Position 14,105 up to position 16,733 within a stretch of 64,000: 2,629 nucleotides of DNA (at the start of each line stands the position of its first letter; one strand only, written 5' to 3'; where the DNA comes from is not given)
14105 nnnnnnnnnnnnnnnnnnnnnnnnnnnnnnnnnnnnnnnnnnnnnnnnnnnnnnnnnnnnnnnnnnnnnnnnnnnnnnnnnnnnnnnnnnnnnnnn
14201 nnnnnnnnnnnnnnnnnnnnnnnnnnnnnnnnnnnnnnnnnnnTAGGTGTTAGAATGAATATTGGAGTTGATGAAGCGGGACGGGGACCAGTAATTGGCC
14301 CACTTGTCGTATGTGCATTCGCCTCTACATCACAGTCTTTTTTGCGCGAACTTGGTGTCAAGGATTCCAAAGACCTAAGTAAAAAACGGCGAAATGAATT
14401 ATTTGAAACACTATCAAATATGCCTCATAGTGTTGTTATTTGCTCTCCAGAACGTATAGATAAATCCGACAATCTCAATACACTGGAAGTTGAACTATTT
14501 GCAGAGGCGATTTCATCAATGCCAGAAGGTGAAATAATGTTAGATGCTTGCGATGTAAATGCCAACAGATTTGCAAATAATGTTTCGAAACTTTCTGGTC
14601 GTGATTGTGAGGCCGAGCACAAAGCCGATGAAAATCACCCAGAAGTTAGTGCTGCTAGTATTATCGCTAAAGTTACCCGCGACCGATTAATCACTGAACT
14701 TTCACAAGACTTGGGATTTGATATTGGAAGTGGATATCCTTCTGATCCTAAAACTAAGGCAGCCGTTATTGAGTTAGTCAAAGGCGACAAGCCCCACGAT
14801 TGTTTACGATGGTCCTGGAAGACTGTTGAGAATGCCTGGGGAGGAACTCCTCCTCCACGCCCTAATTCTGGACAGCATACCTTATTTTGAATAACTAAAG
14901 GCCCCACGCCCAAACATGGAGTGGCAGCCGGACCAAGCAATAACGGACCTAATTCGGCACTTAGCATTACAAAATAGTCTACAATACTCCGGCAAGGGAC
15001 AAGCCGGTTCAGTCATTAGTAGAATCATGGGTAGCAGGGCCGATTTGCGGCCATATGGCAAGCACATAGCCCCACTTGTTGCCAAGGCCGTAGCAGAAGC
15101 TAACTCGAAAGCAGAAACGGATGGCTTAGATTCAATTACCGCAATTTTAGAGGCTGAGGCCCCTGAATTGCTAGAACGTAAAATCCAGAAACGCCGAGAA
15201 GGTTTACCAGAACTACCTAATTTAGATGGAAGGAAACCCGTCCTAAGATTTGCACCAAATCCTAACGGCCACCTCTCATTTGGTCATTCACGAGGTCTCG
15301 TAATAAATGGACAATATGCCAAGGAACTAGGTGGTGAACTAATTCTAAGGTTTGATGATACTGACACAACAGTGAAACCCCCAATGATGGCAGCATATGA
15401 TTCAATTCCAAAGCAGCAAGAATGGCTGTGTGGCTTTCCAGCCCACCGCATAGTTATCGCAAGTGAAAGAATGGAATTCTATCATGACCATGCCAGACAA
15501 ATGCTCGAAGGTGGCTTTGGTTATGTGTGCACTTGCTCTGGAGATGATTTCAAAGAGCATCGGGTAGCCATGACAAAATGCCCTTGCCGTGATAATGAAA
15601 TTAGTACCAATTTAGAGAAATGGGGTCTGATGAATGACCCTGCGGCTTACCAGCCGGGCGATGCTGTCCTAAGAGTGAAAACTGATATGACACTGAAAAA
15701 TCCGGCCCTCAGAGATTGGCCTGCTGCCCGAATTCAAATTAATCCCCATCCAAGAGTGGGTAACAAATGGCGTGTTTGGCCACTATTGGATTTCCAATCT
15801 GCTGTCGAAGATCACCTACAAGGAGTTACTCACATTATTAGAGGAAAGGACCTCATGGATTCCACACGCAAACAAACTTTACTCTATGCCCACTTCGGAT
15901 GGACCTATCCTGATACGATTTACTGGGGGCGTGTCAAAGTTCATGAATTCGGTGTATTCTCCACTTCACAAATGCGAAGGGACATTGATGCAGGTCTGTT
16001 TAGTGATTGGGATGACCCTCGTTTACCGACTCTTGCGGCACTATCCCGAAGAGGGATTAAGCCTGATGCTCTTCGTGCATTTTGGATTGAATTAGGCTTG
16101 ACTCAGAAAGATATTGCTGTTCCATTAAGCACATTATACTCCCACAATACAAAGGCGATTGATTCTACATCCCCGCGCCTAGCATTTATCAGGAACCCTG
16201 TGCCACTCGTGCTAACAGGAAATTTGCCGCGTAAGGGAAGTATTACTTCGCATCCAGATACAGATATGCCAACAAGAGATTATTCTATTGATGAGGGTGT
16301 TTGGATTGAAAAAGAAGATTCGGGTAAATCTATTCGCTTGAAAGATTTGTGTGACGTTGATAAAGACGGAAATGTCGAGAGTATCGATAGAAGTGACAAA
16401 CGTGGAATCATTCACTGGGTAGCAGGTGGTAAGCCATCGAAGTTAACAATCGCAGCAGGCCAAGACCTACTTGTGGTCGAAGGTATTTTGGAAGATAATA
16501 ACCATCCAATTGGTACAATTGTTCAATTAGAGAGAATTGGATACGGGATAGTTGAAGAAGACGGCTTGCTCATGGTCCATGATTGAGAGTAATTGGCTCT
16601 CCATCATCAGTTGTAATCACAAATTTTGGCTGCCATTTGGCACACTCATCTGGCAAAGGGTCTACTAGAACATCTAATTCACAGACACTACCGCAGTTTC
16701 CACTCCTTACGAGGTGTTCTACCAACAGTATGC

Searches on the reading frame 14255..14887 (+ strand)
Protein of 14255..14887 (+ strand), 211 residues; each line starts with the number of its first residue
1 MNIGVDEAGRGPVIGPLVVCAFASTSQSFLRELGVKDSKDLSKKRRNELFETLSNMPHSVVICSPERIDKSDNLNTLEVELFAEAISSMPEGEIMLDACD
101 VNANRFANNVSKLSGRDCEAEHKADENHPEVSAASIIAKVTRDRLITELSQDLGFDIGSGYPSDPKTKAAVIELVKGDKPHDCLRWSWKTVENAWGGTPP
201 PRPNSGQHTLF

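Call 78: search_protein_families(library=pfam, proteins=[window:14255-14887:+], max_evalue=0.00001)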
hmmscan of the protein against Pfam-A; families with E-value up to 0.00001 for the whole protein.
window:14255-14887:+ (211 aa): 1 family
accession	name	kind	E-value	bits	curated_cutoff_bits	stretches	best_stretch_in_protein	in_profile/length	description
PF01351.25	RNase_HII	-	2.1e-46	158.8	25.8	1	3-191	1-199/199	Ribonuclease HII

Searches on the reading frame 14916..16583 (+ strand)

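Call 78: search_protein_families(library=pfam, proteins=[window:14916-16583:+], max_evalue=0.00001)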
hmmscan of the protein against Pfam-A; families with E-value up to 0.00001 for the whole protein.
window:14916-16583:+ (556 aa): 2 families
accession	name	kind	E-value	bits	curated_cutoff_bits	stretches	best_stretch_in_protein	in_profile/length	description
PF00749.27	tRNA-synt_1c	-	2.2e-57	194.8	23.4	1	110-415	4-312/314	tRNA synthetases class I (E and Q), catalytic domain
PF03950.23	tRNA-synt_1c_C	-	7.2e-07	29.8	23.9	1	419-484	1-74/91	tRNA synthetases class I (E and Q), anti-codon binding domain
